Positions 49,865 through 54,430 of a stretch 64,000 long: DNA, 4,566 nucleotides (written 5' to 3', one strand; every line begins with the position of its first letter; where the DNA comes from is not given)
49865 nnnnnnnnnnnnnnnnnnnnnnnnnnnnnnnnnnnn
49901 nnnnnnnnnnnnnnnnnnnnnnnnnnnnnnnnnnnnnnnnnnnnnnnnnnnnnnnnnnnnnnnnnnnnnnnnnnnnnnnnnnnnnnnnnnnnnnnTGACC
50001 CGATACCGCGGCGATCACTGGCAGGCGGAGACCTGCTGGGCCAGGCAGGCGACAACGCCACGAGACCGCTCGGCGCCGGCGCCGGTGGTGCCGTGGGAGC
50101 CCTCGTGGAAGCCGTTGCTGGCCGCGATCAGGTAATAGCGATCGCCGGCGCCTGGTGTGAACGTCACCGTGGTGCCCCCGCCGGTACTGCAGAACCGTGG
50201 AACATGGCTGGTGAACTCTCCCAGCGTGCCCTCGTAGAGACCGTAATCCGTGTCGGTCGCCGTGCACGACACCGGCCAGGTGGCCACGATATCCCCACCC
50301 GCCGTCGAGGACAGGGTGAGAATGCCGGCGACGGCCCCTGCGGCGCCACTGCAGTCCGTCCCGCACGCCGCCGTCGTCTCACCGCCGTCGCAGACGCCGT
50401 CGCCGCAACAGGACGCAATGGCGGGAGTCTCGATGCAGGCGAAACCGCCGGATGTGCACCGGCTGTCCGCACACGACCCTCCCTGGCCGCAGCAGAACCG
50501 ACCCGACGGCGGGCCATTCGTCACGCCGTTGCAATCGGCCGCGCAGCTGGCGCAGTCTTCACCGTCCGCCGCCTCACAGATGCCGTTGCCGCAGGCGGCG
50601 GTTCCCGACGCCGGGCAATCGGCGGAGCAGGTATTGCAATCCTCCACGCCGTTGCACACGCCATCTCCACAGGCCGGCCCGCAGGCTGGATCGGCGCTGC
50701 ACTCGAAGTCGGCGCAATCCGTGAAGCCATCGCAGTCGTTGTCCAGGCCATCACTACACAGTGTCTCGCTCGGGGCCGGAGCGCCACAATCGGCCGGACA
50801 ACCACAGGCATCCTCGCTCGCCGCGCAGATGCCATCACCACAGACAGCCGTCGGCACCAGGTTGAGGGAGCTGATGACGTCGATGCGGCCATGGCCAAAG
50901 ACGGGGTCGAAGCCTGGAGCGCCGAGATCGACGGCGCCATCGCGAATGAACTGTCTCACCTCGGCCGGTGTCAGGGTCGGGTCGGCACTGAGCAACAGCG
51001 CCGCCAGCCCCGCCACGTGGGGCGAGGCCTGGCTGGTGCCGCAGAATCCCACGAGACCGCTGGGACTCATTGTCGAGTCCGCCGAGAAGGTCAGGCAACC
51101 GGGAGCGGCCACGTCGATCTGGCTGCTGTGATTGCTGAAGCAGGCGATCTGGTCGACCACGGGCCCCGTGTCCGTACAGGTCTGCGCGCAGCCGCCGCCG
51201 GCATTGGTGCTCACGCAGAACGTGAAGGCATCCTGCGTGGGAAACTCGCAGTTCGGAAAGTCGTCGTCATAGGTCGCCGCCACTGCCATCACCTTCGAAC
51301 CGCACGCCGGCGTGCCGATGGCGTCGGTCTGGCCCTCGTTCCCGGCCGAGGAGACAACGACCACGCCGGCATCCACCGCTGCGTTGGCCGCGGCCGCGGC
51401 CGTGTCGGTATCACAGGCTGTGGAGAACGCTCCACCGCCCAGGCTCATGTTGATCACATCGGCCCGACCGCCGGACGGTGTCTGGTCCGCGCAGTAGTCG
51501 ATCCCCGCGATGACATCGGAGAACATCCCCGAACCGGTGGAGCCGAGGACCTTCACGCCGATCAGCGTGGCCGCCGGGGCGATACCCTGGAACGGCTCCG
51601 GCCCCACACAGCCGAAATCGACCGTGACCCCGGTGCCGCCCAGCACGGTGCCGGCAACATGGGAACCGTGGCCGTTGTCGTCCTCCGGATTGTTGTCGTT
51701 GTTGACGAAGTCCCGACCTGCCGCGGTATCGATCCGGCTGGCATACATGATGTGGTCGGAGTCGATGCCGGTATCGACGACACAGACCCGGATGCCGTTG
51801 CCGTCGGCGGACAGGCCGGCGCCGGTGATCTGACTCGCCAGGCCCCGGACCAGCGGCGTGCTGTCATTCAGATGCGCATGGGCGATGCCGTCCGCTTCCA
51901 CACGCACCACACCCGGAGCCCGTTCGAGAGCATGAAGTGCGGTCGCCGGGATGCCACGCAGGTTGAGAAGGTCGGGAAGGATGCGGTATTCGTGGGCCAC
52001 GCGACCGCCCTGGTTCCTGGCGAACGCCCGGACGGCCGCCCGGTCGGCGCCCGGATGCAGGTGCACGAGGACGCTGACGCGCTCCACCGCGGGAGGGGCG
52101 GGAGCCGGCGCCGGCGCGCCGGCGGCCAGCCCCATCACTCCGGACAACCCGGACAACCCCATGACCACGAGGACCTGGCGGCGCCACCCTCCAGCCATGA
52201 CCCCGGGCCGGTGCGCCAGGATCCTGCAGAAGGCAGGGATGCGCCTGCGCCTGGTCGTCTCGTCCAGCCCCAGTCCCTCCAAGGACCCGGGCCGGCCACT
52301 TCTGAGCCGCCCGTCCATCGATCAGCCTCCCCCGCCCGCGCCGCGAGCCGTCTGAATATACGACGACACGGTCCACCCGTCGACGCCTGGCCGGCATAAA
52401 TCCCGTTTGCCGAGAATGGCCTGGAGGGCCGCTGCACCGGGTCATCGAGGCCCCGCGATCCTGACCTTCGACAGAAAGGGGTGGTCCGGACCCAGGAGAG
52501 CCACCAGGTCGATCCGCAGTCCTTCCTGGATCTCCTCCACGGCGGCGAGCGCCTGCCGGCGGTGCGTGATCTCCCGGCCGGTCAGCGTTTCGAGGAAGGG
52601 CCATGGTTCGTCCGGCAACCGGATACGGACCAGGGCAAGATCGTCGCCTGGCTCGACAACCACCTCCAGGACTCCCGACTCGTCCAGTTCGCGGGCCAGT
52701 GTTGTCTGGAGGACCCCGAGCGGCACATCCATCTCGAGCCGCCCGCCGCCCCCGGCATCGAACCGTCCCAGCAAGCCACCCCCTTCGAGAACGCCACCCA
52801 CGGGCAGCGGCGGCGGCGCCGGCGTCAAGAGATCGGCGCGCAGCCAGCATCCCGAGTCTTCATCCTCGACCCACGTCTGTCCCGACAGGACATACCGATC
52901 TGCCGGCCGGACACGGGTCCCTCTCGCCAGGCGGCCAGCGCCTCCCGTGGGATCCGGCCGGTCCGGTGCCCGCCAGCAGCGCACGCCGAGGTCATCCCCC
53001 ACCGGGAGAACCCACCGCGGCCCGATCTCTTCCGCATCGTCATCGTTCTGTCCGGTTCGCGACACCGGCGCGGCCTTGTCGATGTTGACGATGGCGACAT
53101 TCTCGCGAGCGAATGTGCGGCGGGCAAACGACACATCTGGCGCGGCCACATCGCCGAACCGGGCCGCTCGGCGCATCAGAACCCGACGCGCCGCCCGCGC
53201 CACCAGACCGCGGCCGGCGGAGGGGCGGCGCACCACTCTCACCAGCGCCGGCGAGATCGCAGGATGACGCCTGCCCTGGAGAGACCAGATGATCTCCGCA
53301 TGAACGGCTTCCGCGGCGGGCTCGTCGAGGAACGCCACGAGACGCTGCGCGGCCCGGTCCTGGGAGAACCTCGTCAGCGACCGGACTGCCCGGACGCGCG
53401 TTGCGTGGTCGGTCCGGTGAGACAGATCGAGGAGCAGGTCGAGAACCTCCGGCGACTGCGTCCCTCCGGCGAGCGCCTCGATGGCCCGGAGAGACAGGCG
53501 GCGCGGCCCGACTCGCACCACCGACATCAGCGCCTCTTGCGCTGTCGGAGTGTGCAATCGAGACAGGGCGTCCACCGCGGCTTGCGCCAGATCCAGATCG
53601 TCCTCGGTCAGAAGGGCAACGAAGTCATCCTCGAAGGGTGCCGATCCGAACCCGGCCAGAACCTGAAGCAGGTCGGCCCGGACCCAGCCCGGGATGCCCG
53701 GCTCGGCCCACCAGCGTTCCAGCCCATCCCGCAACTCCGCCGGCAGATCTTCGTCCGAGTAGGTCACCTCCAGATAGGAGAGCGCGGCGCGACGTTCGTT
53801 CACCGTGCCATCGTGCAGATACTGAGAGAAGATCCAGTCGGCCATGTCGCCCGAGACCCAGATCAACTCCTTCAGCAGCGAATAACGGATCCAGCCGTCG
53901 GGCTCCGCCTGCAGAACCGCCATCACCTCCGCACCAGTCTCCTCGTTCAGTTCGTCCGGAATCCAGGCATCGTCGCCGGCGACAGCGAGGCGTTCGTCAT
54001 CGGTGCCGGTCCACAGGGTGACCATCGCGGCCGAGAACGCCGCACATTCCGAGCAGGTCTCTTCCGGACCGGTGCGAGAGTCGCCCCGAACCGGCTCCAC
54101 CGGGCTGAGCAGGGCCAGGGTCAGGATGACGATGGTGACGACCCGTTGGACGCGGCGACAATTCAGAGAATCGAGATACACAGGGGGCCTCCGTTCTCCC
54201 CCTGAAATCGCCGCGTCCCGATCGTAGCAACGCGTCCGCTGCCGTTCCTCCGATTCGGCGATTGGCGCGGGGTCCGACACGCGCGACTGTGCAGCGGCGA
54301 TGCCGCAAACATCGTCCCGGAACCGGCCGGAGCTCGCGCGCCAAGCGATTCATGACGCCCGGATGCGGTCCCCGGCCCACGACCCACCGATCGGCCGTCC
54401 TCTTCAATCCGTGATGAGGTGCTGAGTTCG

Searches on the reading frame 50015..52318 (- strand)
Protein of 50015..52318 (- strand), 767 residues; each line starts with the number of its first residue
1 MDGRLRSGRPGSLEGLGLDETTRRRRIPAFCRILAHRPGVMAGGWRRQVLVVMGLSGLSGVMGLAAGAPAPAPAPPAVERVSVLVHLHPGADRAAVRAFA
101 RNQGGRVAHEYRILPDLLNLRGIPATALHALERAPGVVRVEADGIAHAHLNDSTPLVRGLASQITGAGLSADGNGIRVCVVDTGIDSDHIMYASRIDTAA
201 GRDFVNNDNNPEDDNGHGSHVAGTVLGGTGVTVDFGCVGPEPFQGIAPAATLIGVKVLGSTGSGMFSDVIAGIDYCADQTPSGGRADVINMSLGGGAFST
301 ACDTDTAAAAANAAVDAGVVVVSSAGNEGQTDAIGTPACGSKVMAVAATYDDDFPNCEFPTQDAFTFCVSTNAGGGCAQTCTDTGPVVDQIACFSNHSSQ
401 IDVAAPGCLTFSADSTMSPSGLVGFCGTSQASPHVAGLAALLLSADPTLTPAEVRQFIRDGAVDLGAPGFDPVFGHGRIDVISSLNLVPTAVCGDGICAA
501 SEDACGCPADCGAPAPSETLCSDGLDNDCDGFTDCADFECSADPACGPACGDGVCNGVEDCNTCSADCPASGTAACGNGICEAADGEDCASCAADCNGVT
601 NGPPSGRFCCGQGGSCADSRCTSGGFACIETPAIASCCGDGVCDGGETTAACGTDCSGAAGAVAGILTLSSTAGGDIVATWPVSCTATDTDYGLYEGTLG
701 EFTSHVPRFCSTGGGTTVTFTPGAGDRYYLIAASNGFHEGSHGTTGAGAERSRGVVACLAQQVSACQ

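Call 42: search_protein_families(library=pfam, proteins=[window:50015-52318:-], max_evalue=0.001)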
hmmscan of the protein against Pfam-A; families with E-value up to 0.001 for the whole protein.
window:50015-52318:- (767 aa): 1 family
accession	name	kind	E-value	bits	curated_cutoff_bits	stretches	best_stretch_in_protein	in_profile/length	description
PF00082.27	Peptidase_S8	-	2.8e-49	168.4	21.8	1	173-477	1-288/288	Subtilase family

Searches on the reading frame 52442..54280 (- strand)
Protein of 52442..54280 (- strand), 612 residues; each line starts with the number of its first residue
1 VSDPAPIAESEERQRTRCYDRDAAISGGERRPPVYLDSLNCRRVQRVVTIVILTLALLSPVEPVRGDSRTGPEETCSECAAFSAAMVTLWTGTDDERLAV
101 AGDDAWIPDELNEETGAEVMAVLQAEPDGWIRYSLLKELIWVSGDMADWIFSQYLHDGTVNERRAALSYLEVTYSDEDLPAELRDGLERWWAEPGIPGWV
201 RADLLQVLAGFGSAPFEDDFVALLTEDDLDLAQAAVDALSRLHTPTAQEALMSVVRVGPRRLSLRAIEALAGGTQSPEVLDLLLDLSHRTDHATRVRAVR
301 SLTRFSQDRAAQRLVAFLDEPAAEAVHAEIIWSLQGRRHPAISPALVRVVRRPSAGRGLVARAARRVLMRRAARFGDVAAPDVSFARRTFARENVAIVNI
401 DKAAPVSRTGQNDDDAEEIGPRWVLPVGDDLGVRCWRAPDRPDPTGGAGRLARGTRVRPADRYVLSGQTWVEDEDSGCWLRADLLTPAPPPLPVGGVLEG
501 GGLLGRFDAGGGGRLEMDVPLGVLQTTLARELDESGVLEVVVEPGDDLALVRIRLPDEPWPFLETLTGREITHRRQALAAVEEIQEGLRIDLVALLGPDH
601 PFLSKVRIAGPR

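Call 42: search_protein_families(library=pfam, proteins=[window:52442-54280:-], max_evalue=0.001)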
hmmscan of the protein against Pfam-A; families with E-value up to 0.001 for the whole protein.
window:52442-54280:- (612 aa): 1 family
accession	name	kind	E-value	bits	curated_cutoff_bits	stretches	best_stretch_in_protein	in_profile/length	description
PF13646.12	HEAT_2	-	2.3e-12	47.5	27.7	2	264-335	18-88/88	HEAT repeats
